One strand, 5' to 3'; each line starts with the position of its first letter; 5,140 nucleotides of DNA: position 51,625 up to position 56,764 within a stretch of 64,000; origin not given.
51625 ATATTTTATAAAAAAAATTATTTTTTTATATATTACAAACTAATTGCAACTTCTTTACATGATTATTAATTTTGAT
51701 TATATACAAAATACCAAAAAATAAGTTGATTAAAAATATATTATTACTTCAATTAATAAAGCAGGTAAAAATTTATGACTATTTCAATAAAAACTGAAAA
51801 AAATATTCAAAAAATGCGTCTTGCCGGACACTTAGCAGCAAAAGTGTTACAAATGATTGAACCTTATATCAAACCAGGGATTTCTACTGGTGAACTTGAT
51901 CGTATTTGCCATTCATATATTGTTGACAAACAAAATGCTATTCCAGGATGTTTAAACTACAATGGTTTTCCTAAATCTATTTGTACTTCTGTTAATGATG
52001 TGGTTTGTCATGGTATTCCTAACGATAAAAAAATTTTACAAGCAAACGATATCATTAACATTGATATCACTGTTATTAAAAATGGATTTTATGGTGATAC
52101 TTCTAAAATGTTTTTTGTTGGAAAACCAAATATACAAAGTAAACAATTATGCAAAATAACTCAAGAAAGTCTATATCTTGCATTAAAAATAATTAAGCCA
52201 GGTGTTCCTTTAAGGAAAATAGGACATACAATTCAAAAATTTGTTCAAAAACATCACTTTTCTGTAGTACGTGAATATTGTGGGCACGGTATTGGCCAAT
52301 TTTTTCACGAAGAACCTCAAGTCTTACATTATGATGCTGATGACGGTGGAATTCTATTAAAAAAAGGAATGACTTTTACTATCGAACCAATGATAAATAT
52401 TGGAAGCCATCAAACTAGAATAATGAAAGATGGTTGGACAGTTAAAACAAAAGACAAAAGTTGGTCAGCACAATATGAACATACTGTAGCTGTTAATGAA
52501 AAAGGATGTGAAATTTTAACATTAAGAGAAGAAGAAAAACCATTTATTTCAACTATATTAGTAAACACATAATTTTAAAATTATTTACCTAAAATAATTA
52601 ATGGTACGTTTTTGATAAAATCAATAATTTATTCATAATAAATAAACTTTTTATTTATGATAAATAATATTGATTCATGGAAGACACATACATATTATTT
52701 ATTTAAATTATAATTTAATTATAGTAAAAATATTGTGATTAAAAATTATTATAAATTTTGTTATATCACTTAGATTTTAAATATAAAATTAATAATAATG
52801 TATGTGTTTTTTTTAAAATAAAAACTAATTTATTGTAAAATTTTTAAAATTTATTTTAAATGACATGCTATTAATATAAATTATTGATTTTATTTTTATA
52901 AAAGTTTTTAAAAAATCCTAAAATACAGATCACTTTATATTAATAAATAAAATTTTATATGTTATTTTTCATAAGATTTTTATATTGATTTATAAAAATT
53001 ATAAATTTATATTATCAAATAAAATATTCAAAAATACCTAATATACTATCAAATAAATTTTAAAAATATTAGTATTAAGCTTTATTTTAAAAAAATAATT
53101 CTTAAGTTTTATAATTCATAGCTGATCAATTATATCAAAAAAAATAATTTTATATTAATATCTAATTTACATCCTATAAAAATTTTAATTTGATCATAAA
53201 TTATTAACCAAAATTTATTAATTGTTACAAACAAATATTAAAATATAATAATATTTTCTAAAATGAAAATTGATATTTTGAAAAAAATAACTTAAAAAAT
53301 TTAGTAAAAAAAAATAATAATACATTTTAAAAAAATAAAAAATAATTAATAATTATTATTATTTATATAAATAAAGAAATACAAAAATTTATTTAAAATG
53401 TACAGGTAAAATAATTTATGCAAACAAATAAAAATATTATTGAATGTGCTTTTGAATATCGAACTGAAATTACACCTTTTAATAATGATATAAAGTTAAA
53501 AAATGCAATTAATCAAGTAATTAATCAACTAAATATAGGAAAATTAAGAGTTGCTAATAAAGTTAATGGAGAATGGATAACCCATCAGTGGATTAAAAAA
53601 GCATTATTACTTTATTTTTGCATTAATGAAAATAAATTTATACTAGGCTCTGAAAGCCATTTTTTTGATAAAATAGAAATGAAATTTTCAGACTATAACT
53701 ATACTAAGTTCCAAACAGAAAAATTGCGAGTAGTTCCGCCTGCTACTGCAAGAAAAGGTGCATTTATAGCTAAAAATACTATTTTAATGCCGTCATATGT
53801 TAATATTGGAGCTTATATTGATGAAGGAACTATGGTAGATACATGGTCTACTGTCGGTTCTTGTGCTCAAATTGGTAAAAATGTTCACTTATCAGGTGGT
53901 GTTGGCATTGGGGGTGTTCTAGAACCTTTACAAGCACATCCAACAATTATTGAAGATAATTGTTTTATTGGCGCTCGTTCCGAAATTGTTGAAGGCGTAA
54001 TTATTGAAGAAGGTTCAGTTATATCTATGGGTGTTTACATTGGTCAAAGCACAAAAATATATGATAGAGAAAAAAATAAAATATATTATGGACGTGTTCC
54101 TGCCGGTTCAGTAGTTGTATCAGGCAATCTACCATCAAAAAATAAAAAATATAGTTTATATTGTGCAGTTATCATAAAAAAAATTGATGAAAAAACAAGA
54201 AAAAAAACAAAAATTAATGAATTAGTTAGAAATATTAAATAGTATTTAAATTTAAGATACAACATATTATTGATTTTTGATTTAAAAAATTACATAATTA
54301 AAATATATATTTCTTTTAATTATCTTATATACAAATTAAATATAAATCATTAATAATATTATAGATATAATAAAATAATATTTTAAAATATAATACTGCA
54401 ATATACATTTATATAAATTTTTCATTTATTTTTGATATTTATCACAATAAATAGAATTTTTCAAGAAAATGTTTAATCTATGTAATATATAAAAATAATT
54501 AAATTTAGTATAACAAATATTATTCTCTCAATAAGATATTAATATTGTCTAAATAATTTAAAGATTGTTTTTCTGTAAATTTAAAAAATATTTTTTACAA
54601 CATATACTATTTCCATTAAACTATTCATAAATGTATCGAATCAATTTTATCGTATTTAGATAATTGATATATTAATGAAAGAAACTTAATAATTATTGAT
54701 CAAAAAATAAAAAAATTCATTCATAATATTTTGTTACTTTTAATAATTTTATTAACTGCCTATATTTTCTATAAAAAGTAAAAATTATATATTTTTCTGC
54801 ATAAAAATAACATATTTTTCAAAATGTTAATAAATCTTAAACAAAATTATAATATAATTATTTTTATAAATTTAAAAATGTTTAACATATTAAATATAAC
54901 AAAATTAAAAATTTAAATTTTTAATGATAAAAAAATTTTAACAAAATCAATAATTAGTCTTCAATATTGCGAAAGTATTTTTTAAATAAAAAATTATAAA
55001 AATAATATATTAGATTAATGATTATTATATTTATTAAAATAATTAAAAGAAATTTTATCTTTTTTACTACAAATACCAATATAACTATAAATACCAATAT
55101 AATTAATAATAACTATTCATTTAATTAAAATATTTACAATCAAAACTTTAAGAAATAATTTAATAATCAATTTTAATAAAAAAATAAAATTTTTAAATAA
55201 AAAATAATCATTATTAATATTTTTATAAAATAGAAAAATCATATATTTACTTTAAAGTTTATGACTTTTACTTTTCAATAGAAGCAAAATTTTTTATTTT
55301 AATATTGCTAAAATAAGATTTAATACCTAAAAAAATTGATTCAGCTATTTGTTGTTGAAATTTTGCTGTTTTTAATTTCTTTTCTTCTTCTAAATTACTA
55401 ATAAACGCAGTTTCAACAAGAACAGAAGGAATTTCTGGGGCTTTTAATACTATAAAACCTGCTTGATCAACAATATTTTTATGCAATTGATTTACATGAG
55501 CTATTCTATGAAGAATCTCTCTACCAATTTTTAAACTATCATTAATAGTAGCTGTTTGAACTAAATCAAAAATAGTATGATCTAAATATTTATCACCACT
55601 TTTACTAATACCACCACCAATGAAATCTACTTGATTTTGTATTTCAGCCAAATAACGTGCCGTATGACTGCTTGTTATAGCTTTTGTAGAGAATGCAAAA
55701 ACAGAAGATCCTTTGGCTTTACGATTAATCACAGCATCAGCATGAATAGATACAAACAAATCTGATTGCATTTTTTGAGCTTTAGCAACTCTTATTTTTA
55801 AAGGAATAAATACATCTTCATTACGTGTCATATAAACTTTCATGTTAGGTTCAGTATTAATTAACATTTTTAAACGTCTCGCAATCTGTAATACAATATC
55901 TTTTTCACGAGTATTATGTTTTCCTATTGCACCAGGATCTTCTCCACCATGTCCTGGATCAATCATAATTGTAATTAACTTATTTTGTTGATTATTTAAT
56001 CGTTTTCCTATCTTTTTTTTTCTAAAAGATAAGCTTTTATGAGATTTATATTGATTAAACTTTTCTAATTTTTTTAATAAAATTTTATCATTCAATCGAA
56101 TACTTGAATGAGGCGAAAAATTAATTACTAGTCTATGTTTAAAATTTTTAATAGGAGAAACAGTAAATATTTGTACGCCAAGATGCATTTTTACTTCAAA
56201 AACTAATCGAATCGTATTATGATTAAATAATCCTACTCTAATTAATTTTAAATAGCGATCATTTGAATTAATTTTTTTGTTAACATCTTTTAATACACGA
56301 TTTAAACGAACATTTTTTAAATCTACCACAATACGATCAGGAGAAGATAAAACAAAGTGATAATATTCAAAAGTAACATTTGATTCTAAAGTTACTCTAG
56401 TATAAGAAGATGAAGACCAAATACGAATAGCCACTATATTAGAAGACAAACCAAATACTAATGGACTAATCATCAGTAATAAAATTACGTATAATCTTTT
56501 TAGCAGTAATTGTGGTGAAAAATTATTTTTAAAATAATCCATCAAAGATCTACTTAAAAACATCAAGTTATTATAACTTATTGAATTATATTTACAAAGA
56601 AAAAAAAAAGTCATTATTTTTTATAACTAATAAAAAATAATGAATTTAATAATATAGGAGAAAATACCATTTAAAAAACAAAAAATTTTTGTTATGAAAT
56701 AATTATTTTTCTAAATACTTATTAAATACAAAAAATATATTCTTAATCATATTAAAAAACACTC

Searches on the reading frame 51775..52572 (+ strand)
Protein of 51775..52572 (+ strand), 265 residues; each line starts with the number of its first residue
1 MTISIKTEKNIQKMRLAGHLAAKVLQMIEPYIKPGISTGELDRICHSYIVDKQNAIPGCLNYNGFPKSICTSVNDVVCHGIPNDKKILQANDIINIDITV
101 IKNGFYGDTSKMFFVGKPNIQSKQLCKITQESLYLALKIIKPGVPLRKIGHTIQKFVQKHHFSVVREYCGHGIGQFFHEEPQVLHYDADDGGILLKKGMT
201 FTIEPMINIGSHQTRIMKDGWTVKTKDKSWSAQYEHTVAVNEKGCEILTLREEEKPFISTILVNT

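Call 28: search_protein_families(library=ncbifam, max_evalue=0.00001, proteins=[window:51775-52572:+])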
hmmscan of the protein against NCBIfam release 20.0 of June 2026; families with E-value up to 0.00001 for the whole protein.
window:51775-52572:+ (265 aa): 10 families
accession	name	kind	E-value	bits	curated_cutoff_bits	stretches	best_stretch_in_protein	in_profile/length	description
TIGR00500.1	met_pdase_I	equivalog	4.8e-101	337.4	171.35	1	3-250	1-246/247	type I methionyl aminopeptidase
NF008970.0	PRK12318.1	equivalog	1.8e-74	250.6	267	1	3-252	41-290/291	methionyl aminopeptidase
NF009533.0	PRK12897.1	equivalog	2.8e-55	187.4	488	1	3-249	2-246/248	type I methionyl aminopeptidase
NF005583.0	PRK07281.1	equivalog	3.2e-41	141.5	445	2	106-255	134-284/286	methionyl aminopeptidase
TIGR00501.1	met_pdase_II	equivalog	2.1e-24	86.6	222.65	1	11-210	5-194/295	type II methionyl aminopeptidase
NF040821.1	dipep_PepQ_Arch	equivalog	1e-15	57.6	630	1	5-211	122-318/346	Xaa-Pro dipeptidase PepQ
NF007310.0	PRK09795.1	equivalog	3e-14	52.6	393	1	4-212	126-329/361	aminopeptidase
TIGR00495.1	crvDNA_42K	hypoth_equivalog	1.1e-09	37.4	430.05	1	4-176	13-192/383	ErbB3-binding protein EBP1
NF008131.0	PRK10879.1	equivalog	1.7e-07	30.4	465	1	5-209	173-386/438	Xaa-Pro aminopeptidase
NF043017.1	DimsulpropLyDddP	equivalog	2.8e-06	26.4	600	0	4-209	204-410/443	dimethylsulfonioproprionate lyase DddP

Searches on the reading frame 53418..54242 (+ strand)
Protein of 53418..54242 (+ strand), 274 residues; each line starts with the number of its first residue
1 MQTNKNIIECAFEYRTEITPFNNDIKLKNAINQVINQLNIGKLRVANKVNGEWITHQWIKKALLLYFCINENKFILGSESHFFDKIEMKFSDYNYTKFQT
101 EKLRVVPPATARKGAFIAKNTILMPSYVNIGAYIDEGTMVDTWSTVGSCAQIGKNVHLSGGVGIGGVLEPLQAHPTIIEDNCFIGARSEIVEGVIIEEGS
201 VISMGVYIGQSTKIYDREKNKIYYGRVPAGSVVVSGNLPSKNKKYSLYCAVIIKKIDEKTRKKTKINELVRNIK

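Call 42: search_protein_families(library=ncbifam, max_evalue=1e-10, proteins=[window:53418-54242:+])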
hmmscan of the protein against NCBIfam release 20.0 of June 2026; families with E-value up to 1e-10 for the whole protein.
window:53418-54242:+ (274 aa): 3 families
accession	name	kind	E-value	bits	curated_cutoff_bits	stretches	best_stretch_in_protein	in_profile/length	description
TIGR00965.1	dapD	equivalog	3.3e-141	469.5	375.4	1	5-273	3-271/271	2,3,4,5-tetrahydropyridine-2,6-dicarboxylate N-succinyltransferase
NF008808.1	PRK11830.1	equivalog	1.7e-114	381.4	204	1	30-271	2-243/243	2,3,4,5-tetrahydropyridine-2,6-dicarboxylate N-succinyltransferase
TIGR03532.1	DapD_Ac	equivalog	1.6e-29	103.2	231.75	1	100-208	84-193/231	2,3,4,5-tetrahydropyridine-2,6-dicarboxylate N-acetyltransferase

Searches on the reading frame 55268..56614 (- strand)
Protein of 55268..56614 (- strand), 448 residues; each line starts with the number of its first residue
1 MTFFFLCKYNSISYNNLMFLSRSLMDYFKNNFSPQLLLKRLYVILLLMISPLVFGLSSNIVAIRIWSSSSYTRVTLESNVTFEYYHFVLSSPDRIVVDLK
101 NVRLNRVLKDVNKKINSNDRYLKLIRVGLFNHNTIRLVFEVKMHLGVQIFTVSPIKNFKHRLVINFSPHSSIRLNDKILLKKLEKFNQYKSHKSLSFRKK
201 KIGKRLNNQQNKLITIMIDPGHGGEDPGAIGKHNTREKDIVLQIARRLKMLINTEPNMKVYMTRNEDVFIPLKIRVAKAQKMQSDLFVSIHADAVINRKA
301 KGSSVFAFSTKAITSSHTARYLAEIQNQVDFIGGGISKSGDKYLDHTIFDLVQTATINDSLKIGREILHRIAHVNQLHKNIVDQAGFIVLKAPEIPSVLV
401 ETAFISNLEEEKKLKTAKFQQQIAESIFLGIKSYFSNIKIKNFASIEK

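Call 42: search_protein_families(library=ncbifam, max_evalue=1e-10, proteins=[window:55268-56614:-])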
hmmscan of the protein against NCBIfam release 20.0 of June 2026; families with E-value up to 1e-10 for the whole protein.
window:55268-56614:- (448 aa): 4 families
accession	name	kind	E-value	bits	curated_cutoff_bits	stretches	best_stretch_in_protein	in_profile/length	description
NF038267.1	amidase_AmiC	exception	6.7e-179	594.8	700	1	29-436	5-407/407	N-acetylmuramoyl-L-alanine amidase AmiC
NF007652.1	PRK10319.1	equivalog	2.1e-77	260.2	400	1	192-439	37-282/291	N-acetylmuramoyl-L-alanine amidase AmiA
NF007751.0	PRK10431.1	equivalog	1.9e-56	191.5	532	1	205-438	183-419/445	N-acetylmuramoyl-L-alanine amidase AmiB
TIGR02883.1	spore_cwlD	equivalog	9.1e-33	113.9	221.55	2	216-322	3-121/189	N-acetylmuramoyl-L-alanine amidase CwlD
